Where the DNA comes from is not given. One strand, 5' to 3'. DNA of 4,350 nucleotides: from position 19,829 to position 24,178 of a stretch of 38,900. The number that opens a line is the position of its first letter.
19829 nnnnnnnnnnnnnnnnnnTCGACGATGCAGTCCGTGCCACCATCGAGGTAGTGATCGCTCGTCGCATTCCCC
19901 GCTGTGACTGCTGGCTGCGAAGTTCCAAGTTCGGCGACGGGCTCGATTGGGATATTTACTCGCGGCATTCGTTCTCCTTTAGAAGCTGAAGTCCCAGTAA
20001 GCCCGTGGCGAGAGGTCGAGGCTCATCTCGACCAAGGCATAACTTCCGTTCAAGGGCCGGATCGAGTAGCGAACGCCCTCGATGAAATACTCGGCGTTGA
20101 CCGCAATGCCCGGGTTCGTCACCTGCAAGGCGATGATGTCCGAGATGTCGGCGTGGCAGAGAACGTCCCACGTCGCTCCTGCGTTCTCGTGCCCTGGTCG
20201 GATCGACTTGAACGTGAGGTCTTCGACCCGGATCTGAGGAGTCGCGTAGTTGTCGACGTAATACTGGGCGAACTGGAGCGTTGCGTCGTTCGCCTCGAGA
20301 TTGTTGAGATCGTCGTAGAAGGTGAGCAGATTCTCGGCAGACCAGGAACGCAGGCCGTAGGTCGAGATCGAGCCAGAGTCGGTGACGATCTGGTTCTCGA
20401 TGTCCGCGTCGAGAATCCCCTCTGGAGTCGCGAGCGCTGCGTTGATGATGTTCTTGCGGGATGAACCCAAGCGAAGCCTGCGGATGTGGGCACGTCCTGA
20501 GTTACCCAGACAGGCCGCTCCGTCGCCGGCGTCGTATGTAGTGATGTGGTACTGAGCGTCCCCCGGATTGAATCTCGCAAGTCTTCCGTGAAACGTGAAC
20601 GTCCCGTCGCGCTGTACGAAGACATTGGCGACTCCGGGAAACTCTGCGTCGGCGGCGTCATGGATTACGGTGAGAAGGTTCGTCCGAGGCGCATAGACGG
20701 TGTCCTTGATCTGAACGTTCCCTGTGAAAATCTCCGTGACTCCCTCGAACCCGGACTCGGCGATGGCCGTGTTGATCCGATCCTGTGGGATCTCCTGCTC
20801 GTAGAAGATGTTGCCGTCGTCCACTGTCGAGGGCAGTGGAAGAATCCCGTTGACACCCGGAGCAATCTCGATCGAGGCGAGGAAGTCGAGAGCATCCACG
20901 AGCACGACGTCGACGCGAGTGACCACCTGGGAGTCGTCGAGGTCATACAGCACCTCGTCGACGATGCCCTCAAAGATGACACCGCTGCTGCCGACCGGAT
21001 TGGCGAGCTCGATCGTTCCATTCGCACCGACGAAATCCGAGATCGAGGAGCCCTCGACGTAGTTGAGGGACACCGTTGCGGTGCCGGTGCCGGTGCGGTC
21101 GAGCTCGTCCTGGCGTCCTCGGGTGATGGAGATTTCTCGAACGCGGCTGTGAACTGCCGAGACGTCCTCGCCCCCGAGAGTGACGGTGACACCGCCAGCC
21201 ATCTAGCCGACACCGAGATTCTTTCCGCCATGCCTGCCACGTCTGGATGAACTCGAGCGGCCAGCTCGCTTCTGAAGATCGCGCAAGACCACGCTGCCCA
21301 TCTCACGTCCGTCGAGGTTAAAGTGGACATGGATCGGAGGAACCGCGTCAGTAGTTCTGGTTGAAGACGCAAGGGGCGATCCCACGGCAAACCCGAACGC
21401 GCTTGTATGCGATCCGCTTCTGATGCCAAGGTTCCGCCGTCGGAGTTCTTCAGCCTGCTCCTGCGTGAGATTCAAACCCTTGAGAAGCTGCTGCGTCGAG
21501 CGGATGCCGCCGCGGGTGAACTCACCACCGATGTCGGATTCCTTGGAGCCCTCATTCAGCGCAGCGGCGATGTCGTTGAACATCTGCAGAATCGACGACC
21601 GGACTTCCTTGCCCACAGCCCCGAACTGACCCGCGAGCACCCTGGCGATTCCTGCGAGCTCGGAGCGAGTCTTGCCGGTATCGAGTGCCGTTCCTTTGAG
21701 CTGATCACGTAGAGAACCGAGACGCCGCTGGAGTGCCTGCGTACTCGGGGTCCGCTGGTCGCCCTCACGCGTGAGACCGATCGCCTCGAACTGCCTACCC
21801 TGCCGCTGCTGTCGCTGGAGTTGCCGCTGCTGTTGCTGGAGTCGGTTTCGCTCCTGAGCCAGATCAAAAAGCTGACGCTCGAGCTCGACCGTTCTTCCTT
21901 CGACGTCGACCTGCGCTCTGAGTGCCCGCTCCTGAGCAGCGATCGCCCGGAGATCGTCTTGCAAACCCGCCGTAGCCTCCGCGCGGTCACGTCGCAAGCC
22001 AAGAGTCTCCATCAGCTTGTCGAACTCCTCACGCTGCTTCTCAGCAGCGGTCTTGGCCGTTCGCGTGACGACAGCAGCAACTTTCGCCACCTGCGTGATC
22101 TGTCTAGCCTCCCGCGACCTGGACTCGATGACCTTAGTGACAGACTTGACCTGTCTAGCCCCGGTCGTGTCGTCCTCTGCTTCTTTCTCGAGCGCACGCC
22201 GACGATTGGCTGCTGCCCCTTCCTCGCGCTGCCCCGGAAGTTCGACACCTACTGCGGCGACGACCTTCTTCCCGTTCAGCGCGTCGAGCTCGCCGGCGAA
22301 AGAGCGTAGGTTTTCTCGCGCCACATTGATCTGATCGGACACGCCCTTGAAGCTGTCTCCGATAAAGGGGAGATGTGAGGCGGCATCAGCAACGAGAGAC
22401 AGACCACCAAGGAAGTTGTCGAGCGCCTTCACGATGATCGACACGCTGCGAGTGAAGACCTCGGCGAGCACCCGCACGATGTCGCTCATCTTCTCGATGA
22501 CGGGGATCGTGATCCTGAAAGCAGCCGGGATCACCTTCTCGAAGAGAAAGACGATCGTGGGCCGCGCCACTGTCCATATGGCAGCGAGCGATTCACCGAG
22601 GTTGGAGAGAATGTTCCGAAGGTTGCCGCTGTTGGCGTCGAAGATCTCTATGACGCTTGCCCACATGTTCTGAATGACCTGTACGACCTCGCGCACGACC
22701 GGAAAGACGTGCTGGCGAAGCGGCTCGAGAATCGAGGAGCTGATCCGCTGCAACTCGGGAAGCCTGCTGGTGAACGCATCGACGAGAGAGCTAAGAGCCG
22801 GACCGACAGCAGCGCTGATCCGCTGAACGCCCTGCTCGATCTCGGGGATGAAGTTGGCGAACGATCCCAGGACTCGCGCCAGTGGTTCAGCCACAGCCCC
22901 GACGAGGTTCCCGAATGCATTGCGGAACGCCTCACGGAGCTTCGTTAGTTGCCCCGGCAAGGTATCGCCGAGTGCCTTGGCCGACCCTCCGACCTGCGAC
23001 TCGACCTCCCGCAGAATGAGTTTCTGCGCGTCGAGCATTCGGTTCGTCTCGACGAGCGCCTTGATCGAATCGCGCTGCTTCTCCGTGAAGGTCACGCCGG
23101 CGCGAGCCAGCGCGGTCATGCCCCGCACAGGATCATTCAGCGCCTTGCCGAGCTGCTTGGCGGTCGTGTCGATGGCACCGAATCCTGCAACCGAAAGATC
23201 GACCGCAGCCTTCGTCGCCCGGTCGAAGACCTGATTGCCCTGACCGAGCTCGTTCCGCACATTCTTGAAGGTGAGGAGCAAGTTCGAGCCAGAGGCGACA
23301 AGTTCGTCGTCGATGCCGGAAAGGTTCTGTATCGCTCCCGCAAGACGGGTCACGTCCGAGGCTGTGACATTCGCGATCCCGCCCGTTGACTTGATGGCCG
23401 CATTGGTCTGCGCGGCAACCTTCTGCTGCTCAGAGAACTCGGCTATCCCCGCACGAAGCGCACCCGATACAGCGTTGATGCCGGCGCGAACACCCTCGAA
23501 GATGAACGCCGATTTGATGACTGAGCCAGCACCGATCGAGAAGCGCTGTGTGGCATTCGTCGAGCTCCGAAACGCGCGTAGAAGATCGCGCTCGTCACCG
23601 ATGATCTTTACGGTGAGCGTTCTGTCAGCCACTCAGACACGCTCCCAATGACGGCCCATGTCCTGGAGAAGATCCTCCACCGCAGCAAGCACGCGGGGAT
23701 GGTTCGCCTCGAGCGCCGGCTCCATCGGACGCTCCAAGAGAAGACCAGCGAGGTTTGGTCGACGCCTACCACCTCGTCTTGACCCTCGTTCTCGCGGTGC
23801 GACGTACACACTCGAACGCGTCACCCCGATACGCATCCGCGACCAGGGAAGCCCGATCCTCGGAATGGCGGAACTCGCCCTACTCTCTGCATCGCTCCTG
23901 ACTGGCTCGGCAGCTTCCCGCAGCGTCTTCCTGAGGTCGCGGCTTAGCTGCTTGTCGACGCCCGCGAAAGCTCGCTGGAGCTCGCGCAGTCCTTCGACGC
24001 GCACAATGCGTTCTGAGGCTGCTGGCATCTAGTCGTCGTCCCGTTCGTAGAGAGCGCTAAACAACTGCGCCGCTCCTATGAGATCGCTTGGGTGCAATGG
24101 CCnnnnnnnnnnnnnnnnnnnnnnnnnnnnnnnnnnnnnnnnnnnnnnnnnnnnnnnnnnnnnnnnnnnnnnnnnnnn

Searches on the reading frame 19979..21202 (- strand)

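Call 8: search_protein_families(library=phrogs, proteins=[window:19979-21202:-], max_evalue=0.01)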
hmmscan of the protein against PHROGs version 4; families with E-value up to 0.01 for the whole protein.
window:19979-21202:- (407 aa): 1 family
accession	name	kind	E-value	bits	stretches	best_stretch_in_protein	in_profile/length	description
phrog_5313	-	unknown function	0.0047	16.1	0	13-48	162-197/1052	-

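Call 25: search_protein_families(library=pfam, proteins=[window:19979-21202:-], max_evalue=1)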
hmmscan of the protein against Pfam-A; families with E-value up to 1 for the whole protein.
window:19979-21202:- (407 aa): 0 families

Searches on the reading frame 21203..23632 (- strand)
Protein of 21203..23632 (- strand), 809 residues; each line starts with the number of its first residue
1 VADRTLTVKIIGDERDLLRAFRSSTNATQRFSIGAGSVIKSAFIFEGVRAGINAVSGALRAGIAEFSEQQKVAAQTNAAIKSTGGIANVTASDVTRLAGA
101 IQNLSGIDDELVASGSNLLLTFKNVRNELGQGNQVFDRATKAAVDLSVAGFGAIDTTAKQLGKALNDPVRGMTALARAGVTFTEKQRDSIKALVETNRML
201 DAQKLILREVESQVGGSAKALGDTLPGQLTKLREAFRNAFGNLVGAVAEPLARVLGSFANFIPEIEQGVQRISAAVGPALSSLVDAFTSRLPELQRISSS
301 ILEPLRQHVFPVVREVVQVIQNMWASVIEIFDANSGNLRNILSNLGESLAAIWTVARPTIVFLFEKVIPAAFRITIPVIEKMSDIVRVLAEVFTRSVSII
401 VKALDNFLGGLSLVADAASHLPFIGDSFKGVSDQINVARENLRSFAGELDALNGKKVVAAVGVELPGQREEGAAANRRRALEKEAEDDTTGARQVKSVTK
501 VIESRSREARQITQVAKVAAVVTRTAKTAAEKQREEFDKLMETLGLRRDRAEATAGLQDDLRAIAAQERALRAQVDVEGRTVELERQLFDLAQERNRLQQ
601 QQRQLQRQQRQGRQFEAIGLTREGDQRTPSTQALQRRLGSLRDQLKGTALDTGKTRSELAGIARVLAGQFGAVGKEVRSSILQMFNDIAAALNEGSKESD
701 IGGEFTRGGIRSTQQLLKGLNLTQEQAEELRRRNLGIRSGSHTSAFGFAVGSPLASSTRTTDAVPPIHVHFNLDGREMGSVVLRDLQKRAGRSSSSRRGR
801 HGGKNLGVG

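Call 8: search_protein_families(library=phrogs, proteins=[window:21203-23632:-], max_evalue=0.01)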
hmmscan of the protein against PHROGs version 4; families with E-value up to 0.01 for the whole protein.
window:21203-23632:- (809 aa): 11 families
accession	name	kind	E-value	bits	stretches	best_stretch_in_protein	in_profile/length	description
phrog_27166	-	tail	2.9e-31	109.5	1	45-262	51-260/751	tail length tape measure protein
phrog_167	-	tail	9.2e-11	41.2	2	32-471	328-716/1555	tail length tape measure protein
phrog_1272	-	tail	1.2e-10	40.8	1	26-438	598-922/1606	tail length tape measure protein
phrog_5493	-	tail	5.2e-09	36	1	33-408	455-826/1102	tail length tape measure protein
phrog_1535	-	tail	2.3e-08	33.7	1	134-438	490-792/1152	tail length tape measure protein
phrog_26084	-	tail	8.8e-08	31.5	1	39-236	252-439/1263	tail length tape measure protein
phrog_24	-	tail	3e-06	26.6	1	47-206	313-466/1151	tail length tape measure protein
phrog_1204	-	tail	3.3e-06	26.3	1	216-440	747-921/1483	tail protein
phrog_4200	-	tail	1.4e-05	24.8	1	199-435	380-572/732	tail length tape measure protein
phrog_7972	-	unknown function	3.2e-05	24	1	153-333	192-376/687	-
phrog_17020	-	unknown function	0.0088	16.3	0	173-384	31-213/353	-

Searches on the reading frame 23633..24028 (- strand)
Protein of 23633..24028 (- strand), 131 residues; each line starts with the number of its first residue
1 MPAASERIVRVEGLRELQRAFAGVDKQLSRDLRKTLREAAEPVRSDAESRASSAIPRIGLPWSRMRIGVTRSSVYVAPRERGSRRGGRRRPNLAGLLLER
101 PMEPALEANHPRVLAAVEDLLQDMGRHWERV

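Call 8: search_protein_families(library=phrogs, proteins=[window:23633-24028:-], max_evalue=0.01)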
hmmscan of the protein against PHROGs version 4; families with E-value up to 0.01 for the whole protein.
window:23633-24028:- (131 aa): 2 families
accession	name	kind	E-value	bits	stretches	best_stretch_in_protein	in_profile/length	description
phrog_5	-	connector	8.1e-07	30.1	1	9-122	93-206/239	tail completion or Neck1 protein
phrog_11991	-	unknown function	2e-05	25.9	1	12-56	12-56/174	-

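Call 25: search_protein_families(library=pfam, proteins=[window:23633-24028:-], max_evalue=1)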
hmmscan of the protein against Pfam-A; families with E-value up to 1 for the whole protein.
window:23633-24028:- (131 aa): 1 family
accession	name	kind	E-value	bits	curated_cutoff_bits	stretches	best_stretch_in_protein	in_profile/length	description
PF04883.17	HK97-gp10_like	-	0.021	16.2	21.4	1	16-57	2-39/78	Bacteriophage HK97-gp10, putative tail-component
